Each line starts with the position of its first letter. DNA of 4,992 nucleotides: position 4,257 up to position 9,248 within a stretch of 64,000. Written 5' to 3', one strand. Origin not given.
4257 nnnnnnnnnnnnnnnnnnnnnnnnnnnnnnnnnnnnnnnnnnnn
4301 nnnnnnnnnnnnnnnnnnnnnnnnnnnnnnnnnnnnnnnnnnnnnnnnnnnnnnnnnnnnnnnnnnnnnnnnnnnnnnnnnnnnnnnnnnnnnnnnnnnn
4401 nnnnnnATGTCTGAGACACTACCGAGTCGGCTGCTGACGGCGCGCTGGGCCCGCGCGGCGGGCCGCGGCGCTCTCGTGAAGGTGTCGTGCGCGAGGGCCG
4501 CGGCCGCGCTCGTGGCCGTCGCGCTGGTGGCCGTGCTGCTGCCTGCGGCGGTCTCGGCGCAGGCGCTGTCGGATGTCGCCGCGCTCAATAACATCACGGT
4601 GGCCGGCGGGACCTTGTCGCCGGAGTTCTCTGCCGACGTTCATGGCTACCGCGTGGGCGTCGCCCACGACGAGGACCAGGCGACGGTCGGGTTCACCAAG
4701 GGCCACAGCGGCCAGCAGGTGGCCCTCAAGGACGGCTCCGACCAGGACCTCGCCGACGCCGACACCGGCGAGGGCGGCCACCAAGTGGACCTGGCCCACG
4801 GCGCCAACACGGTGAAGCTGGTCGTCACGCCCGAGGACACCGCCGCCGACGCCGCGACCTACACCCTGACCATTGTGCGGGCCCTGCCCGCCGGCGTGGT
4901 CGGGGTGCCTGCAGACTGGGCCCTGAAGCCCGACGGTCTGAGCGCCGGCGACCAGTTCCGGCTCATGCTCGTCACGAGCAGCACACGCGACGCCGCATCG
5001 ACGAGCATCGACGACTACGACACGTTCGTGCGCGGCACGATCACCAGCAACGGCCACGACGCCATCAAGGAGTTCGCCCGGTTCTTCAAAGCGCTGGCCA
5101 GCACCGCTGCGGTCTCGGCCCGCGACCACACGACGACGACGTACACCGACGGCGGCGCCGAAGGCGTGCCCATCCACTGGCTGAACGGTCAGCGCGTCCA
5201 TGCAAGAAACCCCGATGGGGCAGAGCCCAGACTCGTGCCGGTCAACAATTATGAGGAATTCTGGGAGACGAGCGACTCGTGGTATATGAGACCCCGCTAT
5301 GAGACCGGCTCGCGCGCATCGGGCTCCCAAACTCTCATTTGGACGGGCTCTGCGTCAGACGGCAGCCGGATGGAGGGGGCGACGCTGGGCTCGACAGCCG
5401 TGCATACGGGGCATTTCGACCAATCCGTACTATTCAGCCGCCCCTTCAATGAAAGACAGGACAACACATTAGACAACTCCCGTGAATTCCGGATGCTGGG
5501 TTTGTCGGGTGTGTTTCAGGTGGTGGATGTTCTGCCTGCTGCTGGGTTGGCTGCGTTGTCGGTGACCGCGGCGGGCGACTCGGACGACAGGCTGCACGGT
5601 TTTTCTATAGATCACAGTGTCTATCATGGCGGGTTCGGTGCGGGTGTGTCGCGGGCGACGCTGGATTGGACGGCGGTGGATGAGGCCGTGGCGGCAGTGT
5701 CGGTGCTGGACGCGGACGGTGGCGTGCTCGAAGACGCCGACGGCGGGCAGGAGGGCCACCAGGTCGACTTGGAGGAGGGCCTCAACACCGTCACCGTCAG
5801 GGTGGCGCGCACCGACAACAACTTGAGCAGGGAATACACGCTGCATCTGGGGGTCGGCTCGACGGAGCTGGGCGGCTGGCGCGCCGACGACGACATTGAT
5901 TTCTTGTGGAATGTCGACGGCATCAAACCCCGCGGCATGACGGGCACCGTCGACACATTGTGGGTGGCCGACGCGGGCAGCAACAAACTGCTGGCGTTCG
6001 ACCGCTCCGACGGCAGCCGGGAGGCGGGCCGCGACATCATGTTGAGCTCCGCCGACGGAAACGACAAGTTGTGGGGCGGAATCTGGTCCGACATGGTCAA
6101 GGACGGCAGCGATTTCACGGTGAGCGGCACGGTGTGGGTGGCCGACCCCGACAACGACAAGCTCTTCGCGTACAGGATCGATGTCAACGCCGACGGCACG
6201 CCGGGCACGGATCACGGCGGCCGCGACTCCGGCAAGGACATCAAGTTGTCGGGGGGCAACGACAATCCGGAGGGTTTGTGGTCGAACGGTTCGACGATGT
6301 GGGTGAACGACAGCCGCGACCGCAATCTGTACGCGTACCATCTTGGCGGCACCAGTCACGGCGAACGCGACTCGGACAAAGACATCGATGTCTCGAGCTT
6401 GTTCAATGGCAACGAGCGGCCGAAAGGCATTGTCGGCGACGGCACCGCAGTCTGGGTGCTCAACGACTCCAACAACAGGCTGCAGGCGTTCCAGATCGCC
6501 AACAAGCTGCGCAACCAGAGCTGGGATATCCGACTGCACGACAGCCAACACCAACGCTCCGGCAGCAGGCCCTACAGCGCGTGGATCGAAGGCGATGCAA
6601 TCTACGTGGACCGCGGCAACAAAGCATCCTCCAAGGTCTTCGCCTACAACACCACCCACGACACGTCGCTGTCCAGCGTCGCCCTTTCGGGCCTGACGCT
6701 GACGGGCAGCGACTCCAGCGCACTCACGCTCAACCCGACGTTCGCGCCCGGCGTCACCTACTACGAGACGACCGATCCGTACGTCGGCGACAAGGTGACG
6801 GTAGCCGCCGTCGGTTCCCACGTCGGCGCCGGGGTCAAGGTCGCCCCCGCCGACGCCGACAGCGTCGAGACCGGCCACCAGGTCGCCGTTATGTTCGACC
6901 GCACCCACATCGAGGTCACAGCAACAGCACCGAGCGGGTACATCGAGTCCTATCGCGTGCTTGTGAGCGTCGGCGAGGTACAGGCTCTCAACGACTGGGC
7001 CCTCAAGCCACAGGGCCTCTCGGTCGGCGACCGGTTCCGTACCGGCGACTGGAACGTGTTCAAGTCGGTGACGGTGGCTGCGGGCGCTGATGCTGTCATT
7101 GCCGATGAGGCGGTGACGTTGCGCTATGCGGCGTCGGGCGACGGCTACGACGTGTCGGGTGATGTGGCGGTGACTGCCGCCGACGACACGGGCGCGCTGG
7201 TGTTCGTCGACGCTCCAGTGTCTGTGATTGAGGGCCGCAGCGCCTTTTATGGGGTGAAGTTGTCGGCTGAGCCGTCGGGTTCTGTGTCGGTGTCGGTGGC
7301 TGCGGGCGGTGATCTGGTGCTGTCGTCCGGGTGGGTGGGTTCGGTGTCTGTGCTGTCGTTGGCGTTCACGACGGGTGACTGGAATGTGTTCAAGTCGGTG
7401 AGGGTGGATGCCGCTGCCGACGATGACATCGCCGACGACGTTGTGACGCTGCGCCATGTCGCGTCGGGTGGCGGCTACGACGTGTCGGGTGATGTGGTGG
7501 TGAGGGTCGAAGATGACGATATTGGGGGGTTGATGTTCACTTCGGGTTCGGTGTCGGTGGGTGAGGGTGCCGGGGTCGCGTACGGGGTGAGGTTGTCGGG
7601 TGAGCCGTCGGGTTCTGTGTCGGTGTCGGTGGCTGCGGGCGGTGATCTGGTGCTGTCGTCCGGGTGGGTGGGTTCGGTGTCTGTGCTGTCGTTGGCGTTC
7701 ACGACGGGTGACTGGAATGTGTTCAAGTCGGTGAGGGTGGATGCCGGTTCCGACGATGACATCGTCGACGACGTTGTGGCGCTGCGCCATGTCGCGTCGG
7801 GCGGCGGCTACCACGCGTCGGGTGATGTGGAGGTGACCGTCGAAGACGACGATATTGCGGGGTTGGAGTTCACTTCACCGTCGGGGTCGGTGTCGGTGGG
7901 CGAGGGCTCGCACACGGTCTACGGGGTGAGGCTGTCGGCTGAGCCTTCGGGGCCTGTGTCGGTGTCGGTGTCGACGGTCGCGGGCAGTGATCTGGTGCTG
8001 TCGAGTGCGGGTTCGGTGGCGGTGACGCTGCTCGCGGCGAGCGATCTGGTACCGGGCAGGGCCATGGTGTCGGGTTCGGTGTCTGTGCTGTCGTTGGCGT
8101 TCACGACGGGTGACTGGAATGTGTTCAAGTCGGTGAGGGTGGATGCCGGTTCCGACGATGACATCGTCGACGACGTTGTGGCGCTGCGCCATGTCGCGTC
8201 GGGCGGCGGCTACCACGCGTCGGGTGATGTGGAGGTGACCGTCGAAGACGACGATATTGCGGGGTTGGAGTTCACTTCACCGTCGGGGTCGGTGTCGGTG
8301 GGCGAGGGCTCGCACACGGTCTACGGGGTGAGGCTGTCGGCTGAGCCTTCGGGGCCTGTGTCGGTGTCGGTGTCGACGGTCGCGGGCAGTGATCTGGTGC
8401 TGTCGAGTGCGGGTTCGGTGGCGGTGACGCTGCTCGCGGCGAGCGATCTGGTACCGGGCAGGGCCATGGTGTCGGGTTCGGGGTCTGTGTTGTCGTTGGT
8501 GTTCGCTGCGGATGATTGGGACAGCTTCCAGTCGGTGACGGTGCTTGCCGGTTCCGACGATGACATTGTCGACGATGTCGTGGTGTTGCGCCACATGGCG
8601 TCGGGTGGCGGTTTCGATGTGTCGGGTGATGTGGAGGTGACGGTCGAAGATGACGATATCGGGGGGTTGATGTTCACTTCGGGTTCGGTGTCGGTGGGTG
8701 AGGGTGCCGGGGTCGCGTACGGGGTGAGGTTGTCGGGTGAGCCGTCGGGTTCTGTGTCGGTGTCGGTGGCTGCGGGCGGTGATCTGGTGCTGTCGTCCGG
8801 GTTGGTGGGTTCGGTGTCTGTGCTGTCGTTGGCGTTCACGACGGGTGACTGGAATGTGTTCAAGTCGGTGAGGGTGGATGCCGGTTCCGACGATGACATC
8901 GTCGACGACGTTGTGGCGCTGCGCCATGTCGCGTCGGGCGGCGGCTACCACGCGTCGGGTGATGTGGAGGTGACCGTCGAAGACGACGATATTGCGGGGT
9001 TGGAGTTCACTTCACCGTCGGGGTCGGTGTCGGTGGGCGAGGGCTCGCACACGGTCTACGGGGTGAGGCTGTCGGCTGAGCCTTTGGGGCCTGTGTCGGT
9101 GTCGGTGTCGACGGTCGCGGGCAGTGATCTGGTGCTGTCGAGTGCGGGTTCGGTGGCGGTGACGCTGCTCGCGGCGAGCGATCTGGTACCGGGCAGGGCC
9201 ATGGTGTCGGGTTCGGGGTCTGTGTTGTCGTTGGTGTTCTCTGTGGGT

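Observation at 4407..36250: Convergent pair of giant SLH-anchored repeat proteins using a possibly undescribed Calx-beta-like unit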

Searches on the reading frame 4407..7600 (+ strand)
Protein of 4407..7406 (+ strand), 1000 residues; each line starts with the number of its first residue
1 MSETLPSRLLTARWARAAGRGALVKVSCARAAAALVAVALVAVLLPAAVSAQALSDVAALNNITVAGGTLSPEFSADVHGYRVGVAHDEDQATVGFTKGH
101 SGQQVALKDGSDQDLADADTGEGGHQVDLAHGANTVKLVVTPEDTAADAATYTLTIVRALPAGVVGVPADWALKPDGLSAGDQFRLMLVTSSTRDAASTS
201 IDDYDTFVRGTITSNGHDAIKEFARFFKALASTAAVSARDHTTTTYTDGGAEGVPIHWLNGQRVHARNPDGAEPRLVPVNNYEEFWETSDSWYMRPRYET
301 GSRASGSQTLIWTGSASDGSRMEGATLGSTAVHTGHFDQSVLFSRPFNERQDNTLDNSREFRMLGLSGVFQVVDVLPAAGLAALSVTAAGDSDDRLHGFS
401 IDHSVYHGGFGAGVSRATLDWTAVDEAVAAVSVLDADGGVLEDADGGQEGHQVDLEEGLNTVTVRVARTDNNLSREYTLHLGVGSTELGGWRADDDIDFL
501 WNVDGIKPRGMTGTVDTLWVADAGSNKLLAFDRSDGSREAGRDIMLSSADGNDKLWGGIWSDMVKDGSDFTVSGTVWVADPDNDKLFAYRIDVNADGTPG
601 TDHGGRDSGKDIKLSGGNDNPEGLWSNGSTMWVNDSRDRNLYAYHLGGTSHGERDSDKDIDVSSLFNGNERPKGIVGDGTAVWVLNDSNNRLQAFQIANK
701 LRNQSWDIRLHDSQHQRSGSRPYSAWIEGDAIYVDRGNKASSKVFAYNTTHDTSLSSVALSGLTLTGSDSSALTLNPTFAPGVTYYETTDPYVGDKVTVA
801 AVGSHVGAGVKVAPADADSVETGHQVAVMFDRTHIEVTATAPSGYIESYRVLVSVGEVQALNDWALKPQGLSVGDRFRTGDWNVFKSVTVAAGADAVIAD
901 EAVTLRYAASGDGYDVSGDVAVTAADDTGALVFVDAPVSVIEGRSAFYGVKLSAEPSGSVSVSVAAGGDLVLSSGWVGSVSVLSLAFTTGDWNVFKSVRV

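Call 7: search_protein_families(library=pfam, proteins=[window:4407-7600:+], max_evalue=0.1)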
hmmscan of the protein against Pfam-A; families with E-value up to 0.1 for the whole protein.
window:4407-7600:+ (1064 aa): 2 families
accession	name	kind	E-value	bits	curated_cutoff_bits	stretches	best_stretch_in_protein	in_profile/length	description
PF12733.13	Cadherin-like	-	3.6e-13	50.2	24.2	3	60-158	1-88/89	Cadherin-like beta sandwich domain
PF09136.16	Glucodextran_B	-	0.045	14.1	27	0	425-474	27-73/83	Glucodextranase, domain B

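Call 9: search_protein_families(library=ncbifam, proteins=[window:4407-7600:+], max_evalue=0.1)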
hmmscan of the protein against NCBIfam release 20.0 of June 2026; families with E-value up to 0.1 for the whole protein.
window:4407-7600:+ (1064 aa): 0 families

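Call 49: search_solved_structures(query=window:4407-7406:+, max_evalue=1)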
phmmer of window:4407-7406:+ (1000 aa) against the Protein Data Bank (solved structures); distinct sequences matched with E-value up to 1: 0.

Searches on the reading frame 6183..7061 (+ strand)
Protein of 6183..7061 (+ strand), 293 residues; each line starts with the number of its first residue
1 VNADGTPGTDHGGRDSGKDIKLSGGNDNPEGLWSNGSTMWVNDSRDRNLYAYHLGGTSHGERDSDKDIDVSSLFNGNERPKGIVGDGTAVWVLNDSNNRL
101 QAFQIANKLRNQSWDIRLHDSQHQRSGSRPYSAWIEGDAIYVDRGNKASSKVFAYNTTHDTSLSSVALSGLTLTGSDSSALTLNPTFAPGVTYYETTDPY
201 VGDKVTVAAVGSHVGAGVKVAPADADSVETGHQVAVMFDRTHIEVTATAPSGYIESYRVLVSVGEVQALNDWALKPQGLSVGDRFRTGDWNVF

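Call 68: predict_structure(protein=window:6183-7061:+)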
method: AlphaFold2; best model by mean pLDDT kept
length: 293 residues; sequences in the alignment: 1
mean_pLDDT: 32.4   pTM: 0.21
mean pLDDT of the five models: 32.4, 31.0, 30.4, 28.8, 28.7
residues with pLDDT >= 90: 0; 70-90: 0; 50-70: 3; < 50: 290
segments of 3 or more residues with pLDDT < 50: 1-35, 42-293
pLDDT, mean of each block of 10 residues (from residue 1): 34 35 37 45 44 39 34 32 29 31 33 32 30 38 36 28 24 26 28 30 30 29 30 31 35 34 30 26 28 26
secondary structure, 60 per line:
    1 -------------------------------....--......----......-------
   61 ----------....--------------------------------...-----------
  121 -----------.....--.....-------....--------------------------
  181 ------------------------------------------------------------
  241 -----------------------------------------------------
elements in order: E32-35 E38-43 E48-53 H71-74 E132-136 E139-143 E151-154

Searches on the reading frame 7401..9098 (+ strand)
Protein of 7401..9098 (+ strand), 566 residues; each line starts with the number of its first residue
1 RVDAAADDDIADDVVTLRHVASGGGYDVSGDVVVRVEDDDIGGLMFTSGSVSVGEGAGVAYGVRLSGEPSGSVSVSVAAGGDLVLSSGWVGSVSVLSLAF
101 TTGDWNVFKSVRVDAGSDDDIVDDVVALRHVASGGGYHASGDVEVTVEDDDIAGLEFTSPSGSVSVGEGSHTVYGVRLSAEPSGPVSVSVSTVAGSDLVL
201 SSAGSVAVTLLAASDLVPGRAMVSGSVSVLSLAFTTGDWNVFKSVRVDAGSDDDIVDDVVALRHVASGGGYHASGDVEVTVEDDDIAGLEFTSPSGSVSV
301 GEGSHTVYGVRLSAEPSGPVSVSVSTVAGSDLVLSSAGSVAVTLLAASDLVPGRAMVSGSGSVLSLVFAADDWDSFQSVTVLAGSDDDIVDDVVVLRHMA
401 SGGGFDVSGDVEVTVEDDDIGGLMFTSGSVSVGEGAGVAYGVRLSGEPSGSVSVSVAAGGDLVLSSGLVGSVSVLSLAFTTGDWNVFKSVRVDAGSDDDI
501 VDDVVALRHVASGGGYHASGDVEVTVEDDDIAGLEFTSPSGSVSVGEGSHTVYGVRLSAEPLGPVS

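Call 7: search_protein_families(library=pfam, proteins=[window:7401-9098:+], max_evalue=0.1)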
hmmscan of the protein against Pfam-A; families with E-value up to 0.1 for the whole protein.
window:7401-9098:+ (566 aa): 2 families
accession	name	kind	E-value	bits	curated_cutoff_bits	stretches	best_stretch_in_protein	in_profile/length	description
PF13349.12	DUF4097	-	0.00028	20.8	22.9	0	139-174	183-225/247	Toastrack DUF4097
PF20579.4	LapA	-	0.0044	17.8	27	0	164-199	11-44/99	LapA domain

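Call 9: search_protein_families(library=ncbifam, proteins=[window:7401-9098:+], max_evalue=0.1)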
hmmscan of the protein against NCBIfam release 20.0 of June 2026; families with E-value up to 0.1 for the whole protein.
window:7401-9098:+ (566 aa): 5 families
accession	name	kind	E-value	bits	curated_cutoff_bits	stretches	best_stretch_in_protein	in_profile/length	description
NF000166.1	ABCF_CarA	exception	1.7e-07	29.8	1050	0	131-182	141-192/556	ABC-F type ribosomal protection protein Car(A)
NF011093.0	PRK14520.1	equivalog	0.0059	16.6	165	0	465-491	61-87/156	30S ribosomal protein S16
NF010333.0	PRK13763.2-4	equivalog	0.05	13.6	252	0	140-177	19-56/179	putative RNA-processing protein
NF053793.1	beta_CO2some_N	equivalog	0.051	13.4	100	0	45-77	14-46/118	beta-carboxysome scaffolding protein CcmN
NF005232.0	PRK06733.1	equivalog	0.057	13.3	93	0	392-449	69-127/151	hypothetical protein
